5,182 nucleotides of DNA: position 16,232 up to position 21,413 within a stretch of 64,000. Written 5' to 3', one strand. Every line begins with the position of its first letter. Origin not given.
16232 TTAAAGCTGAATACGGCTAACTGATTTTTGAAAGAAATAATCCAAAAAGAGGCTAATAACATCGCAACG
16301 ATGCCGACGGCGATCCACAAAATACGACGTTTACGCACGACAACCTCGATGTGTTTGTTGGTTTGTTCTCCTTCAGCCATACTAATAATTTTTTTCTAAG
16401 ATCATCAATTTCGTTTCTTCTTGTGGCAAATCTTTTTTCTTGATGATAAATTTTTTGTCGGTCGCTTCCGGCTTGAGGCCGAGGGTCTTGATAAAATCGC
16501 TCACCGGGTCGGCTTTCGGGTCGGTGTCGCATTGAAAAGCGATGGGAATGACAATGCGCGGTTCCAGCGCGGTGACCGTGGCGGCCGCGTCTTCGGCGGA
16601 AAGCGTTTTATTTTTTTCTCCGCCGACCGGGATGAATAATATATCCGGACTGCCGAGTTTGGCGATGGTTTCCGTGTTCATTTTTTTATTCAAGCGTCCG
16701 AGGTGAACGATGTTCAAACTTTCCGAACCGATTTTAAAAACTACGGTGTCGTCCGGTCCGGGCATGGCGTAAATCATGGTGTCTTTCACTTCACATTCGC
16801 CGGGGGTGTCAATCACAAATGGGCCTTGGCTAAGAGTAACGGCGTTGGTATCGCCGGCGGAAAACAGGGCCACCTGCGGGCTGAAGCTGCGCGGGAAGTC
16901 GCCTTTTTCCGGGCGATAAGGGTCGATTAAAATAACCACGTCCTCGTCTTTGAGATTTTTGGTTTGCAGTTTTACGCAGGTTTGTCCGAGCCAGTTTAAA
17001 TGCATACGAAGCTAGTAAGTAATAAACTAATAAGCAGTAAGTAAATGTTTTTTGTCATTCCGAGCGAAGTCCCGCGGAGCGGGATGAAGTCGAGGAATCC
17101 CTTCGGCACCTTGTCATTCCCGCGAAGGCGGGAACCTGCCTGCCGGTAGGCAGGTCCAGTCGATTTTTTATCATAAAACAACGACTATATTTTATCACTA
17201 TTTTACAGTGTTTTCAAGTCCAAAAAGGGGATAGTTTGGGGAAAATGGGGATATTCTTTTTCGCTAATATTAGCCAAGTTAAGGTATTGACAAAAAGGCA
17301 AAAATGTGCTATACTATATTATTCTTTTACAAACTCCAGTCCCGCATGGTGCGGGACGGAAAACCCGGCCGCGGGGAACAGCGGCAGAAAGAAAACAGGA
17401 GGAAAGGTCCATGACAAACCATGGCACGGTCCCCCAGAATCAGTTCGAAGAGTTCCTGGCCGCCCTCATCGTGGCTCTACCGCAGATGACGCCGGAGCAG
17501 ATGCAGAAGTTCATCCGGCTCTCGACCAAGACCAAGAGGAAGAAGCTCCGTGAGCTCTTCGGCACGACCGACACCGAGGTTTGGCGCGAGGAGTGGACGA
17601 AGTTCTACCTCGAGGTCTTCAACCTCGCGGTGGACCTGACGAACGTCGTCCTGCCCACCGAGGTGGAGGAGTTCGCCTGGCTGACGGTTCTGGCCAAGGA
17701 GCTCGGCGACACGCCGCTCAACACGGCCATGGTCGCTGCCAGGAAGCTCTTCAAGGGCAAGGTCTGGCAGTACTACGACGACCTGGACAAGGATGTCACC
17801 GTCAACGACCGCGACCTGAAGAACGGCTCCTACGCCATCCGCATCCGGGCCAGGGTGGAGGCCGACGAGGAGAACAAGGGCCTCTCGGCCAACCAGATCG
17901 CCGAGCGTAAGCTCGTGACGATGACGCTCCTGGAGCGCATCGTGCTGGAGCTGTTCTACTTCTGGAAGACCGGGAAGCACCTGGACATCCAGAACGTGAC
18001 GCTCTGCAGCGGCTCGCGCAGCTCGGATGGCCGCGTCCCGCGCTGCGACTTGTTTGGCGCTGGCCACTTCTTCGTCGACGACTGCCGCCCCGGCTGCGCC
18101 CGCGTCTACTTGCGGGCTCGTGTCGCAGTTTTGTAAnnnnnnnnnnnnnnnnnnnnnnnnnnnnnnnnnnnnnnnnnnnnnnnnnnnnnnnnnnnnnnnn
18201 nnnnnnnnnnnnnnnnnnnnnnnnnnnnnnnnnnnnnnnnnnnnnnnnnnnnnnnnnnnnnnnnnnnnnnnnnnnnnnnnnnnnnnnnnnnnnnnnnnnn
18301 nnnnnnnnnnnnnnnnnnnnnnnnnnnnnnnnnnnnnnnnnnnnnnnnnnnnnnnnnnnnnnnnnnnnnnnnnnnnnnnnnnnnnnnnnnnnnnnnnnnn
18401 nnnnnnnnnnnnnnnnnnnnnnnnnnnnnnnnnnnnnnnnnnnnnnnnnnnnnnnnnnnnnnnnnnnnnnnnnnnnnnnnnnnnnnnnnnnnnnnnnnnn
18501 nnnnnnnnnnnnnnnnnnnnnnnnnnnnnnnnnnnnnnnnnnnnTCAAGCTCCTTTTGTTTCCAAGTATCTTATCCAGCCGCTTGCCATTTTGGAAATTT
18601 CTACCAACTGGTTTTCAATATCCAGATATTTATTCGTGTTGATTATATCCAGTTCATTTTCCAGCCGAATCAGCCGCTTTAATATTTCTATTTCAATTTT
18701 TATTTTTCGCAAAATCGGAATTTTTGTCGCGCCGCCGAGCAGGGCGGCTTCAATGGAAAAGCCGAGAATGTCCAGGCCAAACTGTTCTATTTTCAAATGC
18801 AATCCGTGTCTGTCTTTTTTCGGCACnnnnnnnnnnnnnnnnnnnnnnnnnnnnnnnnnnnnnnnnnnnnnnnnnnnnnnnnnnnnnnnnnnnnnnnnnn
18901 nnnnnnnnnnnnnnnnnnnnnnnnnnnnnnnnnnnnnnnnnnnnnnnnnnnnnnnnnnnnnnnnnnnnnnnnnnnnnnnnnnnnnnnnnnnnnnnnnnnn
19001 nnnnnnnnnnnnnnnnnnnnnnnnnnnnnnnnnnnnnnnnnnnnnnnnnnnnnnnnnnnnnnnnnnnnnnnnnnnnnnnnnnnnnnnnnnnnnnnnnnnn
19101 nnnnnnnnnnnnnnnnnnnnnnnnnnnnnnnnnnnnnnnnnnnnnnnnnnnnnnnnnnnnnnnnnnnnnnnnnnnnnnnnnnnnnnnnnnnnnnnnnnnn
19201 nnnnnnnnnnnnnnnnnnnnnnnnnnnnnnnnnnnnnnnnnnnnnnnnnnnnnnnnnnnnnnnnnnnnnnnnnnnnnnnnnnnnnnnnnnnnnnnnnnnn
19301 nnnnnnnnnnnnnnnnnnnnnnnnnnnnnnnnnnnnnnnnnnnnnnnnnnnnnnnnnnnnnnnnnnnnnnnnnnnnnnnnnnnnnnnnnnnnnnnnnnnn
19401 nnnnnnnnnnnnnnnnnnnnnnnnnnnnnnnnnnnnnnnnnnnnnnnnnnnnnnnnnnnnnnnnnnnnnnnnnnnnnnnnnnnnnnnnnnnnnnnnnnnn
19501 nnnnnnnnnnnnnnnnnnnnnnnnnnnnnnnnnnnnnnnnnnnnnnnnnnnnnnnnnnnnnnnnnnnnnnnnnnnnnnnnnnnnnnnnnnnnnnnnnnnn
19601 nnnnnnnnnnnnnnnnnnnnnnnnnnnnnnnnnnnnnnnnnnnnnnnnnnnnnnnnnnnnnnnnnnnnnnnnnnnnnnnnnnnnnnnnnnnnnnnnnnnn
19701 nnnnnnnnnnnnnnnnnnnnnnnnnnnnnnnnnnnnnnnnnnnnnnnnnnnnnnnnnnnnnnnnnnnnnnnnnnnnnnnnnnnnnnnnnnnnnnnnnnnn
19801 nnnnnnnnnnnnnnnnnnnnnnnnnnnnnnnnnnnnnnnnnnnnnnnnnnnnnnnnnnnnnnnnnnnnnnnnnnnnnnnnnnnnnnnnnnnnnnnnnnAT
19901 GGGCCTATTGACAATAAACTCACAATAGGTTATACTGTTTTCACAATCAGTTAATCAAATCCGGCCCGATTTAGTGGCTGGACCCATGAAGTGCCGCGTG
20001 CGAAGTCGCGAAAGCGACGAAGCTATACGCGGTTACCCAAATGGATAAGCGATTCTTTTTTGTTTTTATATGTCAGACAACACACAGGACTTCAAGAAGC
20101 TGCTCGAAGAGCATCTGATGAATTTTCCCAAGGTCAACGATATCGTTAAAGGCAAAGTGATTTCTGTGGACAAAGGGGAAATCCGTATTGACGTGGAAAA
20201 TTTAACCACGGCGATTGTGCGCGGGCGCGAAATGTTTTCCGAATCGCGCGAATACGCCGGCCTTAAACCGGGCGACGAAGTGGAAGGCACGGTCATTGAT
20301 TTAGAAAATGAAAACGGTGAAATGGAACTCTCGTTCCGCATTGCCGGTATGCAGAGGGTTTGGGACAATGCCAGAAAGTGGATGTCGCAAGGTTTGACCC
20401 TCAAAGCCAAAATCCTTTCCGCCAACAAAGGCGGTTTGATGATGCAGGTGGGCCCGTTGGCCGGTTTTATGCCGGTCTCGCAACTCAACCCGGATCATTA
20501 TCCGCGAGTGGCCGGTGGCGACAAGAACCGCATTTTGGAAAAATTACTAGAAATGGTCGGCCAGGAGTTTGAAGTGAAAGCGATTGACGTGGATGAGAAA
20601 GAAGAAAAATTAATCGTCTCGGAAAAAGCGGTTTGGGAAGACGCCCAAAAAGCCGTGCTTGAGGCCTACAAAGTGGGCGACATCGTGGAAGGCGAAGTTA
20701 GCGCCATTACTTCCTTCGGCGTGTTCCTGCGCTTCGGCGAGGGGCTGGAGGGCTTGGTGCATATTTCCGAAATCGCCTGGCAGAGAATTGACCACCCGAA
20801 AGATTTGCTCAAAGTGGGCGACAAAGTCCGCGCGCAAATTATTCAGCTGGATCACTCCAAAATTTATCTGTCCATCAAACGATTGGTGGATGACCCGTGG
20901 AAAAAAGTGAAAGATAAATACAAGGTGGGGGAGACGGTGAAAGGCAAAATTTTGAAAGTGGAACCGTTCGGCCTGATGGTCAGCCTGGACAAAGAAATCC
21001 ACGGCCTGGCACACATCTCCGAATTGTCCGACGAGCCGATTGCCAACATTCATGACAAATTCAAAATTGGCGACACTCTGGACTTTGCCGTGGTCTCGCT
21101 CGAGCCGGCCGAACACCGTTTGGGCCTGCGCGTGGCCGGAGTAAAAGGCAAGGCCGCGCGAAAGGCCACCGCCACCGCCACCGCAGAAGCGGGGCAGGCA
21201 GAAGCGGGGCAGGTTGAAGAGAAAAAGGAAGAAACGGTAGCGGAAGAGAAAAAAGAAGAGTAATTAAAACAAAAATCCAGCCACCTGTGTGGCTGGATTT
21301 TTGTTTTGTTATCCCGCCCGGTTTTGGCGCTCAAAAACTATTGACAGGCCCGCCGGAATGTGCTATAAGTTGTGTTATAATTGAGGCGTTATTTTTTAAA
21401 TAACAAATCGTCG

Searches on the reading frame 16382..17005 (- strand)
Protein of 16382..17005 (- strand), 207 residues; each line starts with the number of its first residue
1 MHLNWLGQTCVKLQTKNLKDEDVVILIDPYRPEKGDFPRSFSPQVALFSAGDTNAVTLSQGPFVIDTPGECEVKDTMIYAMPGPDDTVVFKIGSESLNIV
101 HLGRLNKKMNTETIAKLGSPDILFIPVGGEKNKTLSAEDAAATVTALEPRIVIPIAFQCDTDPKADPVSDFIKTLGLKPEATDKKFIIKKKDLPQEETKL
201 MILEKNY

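Call 15: search_protein_families(library=pfam, proteins=[window:16382-17005:-], max_evalue=0.01)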
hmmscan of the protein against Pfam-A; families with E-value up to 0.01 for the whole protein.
window:16382-17005:- (207 aa): 1 family
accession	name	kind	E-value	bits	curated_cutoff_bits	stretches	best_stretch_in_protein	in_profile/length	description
PF13483.12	Lactamase_B_3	-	1.1e-22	81.1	24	1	3-155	2-159/160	Beta-lactamase superfamily domain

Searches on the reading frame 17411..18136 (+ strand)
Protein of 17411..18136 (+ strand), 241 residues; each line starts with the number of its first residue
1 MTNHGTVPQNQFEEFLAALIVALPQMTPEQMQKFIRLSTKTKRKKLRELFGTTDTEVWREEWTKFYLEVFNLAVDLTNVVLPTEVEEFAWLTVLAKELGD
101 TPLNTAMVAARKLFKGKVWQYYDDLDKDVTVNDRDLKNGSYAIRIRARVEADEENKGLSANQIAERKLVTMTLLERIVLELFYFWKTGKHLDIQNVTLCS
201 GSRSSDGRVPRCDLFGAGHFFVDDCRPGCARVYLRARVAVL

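Call 15: search_protein_families(library=pfam, proteins=[window:17411-18136:+], max_evalue=0.01)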
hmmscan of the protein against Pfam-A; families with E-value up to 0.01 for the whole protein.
window:17411-18136:+ (241 aa): 0 families

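Call 48: find_homologous_proteins(query=window:17411-18136:+, max_evalue=0.001)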
Query window:17411-18136:+ (241 aa): 83 proteins with E <= 0.001 among 1160 candidates.
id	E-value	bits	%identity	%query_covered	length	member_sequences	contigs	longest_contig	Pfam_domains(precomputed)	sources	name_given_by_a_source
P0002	8.9e-159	544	100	100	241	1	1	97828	-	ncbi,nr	ncbi:MAG: hypothetical protein PHD72_01535 [Patescibacteria group bacterium]|nr:hypothetical protein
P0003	3.8e-107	375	75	100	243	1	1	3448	-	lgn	-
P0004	4.6e-83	296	60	100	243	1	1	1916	-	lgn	-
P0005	2.4e-77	278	62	88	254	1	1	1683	-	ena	-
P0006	2.8e-77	277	60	90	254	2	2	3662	-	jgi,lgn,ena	-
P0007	8.0e-68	246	56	100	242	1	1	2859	-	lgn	-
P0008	1.1e-62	230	63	78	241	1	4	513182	-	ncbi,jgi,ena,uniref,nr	ncbi:MAG: hypothetical protein COU29_02230 [Candidatus Magasanikbacteria bacterium CG10_big_fil_rev_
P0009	6.7e-60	220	63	76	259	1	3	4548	-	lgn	-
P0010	4.1e-53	198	50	89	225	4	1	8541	-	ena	-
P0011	9.7e-52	194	57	76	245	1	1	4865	-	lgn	-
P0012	2.6e-50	189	51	82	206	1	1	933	-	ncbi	-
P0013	3.5e-46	176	43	100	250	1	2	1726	-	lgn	-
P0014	3.6e-46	176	48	83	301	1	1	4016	-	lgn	-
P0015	4.9e-46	175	46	100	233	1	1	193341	-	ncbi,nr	ncbi:MAG: hypothetical protein PHC97_01025 [Patescibacteria group bacterium]|nr:hypothetical protein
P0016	1.3e-44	170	52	76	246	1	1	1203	-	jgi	-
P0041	8.0e-34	135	46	67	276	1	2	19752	-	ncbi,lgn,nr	ncbi:MAG: hypothetical protein PHD72_03950 [Patescibacteria group bacterium]|nr:hypothetical protein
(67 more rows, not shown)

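Call 49: find_encoding_contigs(protein=P0041, flank=4000, max_places=2)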
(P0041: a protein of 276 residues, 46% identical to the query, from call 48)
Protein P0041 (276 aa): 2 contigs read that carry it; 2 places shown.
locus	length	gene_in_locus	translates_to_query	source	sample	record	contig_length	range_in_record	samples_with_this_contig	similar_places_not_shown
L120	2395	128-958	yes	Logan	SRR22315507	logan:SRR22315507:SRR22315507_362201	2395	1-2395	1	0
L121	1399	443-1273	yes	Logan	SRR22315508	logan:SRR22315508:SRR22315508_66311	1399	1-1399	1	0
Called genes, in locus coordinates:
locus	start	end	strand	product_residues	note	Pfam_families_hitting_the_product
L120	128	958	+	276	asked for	-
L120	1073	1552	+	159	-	-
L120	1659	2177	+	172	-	PF06541:ABC_trans_CmpB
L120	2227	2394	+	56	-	?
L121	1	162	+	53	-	?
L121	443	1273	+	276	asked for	-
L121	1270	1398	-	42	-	?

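Call 50: find_encoding_contigs(protein=P0008, flank=4000, max_places=1)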
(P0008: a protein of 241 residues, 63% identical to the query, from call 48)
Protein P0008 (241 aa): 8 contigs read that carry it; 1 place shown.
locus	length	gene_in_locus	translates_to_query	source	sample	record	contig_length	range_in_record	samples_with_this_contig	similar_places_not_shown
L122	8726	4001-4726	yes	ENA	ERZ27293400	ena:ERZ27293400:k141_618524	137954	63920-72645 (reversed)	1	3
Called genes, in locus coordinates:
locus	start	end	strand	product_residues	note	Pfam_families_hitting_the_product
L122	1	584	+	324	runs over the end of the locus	PF06144:DNA_pol3_delta, PF21694:DNA_pol3_delta_C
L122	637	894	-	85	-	-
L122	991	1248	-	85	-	PF01649:Ribosomal_S20p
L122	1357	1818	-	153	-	PF08211:dCMP_cyt_deam_2, PF00383:dCMP_cyt_deam_1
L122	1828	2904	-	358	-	PF02646:RmuC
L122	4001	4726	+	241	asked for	-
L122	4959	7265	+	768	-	PF13428:TPR_14 (faint), PF00515:TPR_1 (faint), PF07719:TPR_2 (faint), PF13176:TPR_7 (faint), PF21033:RMD1-3 (faint), PF13414:TPR_11 (weak), PF13424:TPR_12 (weak), PF13432:TPR_16 (weak), +4 more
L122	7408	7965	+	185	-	-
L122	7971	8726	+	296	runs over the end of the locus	-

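Call 51: find_encoding_contigs(protein=P0015, flank=4000, max_places=1)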
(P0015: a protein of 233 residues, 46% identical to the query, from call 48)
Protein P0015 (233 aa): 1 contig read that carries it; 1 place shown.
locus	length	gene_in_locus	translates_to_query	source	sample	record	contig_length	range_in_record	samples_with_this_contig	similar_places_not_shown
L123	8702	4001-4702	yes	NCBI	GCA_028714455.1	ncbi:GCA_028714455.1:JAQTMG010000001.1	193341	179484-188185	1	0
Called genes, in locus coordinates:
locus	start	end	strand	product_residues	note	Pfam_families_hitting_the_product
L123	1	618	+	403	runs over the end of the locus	PF00155:Aminotran_1_2, PF00266:Aminotran_5 (faint), PF01041:DegT_DnrJ_EryC1, PF01053:Cys_Met_Meta_PP (weak)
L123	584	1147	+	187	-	PF01066:CDP-OH_P_transf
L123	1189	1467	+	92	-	-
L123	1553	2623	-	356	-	PF08501:Shikimate_dh_N, PF01488:Shikimate_DH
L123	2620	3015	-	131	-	-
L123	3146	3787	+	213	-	-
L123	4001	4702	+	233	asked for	-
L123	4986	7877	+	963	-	PF00133:tRNA-synt_1, PF09334:tRNA-synt_1g, PF13603:tRNA-synt_1_2, PF00133:tRNA-synt_1, PF08264:Anticodon_1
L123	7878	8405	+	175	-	PF00156:Pribosyltran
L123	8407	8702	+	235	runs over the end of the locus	PF00535:Glycos_transf_2, PF13641:Glyco_tranf_2_3 (weak)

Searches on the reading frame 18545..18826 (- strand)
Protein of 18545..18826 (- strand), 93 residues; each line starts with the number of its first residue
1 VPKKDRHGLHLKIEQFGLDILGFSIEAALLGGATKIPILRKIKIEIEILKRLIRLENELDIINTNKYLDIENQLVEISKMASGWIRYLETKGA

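Call 80: search_protein_families(library=pfam, proteins=[window:18545-18826:-], max_evalue=0.001)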
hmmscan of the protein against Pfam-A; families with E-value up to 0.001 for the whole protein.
window:18545-18826:- (93 aa): 1 family
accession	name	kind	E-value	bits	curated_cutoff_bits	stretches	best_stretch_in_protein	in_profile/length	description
PF22296.2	bAvd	-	1.5e-09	38.8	40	1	1-87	21-106/107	bAvd-like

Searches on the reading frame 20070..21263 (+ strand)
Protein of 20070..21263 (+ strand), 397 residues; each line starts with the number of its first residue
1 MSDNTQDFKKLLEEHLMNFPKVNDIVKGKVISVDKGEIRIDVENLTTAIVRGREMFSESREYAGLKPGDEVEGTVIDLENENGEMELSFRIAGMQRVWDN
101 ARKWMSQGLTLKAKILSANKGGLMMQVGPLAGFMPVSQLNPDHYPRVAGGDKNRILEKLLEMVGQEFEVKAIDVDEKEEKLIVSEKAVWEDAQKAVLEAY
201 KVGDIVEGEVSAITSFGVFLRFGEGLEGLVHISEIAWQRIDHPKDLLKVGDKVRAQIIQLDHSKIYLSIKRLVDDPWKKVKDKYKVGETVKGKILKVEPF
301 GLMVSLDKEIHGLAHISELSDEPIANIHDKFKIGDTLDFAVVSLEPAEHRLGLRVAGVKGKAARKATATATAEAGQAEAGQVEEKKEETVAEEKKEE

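Call 15: search_protein_families(library=pfam, proteins=[window:20070-21263:+], max_evalue=0.01)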
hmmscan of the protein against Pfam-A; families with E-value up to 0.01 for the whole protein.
window:20070-21263:+ (397 aa): 7 families
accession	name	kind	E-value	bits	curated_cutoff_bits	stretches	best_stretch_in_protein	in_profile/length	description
PF00575.29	S1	-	6.2e-49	164.7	22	4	201-269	3-73/74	S1 RNA binding domain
PF23459.1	S1_RRP5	-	7e-17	62.2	27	2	202-264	3-65/72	RRP5 S1 domain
PF24685.1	OB_RRP5_4th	-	1.7e-08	34.8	31.5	0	300-344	24-71/92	RRP5 OB-fold domain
PF21710.3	Spt6_S1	-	5.1e-08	33.5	27.5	0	201-267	15-82/91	Spt6, S1/OB domain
PF17092.11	PCB_OB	-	0.00029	22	27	0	7-55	16-64/111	Penicillin-binding protein OB-like domain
PF13509.12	S1_2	-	0.00054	20.4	21.8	0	202-236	1-35/61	S1 domain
PF10447.15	EXOSC1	-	0.0078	17.3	21.2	0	174-211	72-110/112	Exosome component EXOSC1/CSL4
